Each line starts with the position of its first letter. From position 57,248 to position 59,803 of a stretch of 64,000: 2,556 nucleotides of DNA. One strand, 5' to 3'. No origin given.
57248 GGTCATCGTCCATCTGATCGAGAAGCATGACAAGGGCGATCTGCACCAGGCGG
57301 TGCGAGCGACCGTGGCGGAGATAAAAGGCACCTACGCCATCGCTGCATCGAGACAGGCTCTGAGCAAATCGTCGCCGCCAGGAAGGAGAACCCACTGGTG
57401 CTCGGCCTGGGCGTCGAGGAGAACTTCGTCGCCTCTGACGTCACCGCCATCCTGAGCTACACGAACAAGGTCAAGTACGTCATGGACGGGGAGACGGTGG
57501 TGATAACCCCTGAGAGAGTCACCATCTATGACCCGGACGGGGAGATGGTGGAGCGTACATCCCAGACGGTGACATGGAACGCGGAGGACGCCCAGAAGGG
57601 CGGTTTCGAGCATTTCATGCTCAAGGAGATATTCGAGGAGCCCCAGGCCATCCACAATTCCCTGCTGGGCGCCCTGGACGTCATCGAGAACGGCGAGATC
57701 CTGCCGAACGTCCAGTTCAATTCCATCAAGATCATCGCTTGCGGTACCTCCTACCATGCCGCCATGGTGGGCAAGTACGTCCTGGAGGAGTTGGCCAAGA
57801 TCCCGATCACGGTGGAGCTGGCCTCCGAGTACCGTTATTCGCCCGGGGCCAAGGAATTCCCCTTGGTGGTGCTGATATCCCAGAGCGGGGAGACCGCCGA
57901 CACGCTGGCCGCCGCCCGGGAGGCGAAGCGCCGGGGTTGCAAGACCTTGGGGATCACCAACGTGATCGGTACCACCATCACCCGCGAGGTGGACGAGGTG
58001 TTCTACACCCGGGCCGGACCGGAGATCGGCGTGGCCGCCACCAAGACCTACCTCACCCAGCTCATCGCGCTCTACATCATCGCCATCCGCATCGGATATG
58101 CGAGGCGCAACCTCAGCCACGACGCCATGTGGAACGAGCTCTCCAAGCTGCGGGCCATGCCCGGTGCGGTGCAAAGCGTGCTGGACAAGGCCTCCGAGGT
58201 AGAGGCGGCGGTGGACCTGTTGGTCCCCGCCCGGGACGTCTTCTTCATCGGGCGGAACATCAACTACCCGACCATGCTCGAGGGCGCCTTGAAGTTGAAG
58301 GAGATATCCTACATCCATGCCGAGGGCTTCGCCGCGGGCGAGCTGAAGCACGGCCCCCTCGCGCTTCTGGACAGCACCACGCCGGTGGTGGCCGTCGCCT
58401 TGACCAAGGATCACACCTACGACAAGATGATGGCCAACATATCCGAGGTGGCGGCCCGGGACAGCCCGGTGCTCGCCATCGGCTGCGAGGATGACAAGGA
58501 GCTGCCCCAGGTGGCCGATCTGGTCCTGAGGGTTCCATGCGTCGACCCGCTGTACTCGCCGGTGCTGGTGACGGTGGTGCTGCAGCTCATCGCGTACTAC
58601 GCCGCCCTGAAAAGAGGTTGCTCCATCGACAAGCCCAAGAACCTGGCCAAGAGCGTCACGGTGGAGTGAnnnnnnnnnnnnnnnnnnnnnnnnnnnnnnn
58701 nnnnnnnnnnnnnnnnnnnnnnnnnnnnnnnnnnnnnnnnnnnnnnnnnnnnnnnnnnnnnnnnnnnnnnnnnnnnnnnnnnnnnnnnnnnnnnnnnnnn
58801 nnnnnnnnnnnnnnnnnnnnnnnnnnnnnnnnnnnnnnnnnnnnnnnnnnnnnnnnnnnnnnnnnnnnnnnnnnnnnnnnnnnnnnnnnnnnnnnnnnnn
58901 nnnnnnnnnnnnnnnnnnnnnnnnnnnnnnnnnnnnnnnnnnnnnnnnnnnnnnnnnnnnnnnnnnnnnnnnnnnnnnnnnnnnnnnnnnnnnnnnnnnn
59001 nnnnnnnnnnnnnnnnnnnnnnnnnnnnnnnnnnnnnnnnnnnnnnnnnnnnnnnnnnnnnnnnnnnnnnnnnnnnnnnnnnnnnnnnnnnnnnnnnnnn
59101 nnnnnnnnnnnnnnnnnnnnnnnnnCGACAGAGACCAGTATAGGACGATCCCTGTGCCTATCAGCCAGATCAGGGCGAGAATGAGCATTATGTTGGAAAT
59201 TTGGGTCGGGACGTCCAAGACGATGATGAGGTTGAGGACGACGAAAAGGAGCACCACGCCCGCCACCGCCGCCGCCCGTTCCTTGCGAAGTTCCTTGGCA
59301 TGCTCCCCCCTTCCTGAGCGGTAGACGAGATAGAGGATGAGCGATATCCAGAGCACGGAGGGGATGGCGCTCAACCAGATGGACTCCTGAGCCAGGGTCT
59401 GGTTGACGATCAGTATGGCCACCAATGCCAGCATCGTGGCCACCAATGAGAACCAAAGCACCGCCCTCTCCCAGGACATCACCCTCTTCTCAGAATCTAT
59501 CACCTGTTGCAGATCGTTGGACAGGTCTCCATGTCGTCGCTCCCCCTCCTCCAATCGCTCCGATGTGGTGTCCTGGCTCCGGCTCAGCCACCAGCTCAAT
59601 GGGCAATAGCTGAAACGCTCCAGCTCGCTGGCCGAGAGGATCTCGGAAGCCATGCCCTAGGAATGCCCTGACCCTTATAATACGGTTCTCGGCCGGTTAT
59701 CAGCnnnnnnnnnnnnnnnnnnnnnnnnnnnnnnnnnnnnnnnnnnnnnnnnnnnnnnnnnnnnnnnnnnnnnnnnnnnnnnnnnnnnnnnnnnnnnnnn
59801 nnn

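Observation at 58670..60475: Two-gene unit of PD-(D/E)xK nucleases: a TPD/CDIN1-like protein followed by a membrane-embedded Cas4-like Fe-S nuclease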

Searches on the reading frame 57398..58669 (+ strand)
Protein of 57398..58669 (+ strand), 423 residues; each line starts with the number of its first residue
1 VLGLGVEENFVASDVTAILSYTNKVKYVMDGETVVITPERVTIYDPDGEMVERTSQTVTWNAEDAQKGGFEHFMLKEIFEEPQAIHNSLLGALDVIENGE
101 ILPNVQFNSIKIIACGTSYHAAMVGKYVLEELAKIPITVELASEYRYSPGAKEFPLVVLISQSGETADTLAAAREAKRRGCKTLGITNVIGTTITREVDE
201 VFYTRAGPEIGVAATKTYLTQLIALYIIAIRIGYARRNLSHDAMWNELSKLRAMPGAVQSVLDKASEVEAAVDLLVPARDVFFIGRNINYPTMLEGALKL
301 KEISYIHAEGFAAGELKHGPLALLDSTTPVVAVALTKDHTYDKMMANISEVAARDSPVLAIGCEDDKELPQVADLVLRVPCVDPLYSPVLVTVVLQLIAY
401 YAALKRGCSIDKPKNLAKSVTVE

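Call 73: search_protein_families(library=pfam, proteins=[window:57398-58669:+], max_evalue=0.0001)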
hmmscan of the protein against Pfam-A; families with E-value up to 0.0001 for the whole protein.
window:57398-58669:+ (423 aa): 1 family
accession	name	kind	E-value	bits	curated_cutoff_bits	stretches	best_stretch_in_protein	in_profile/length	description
PF01380.27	SIS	-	2e-53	180.1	25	2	108-230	6-130/131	SIS domain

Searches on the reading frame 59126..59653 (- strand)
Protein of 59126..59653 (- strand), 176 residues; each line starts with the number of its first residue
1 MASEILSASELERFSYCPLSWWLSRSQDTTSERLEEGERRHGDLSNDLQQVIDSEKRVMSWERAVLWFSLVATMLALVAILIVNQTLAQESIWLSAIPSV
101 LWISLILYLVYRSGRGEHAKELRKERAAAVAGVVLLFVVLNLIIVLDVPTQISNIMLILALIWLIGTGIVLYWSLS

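Call 17: search_protein_families(library=ncbifam, proteins=[window:59126-59653:-], max_evalue=1)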
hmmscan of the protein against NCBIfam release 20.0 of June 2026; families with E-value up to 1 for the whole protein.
seq(176 aa): 3 families
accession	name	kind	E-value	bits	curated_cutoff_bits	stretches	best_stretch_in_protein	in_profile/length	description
TIGR03025.1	EPS_sugtrans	subfamily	0.12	11.5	295.55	1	71-173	7-107/445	exopolysaccharide biosynthesis polyprenyl glycosylphosphotransferase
TIGR03924.1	T7SS_EccC_a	equivalog_domain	0.13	11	509.15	1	59-127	13-81/673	type VII secretion protein EccCa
NF043039.1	HgcAB_like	equivalog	0.14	11.7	285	1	62-170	157-264/350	HgcAB-like fusion protein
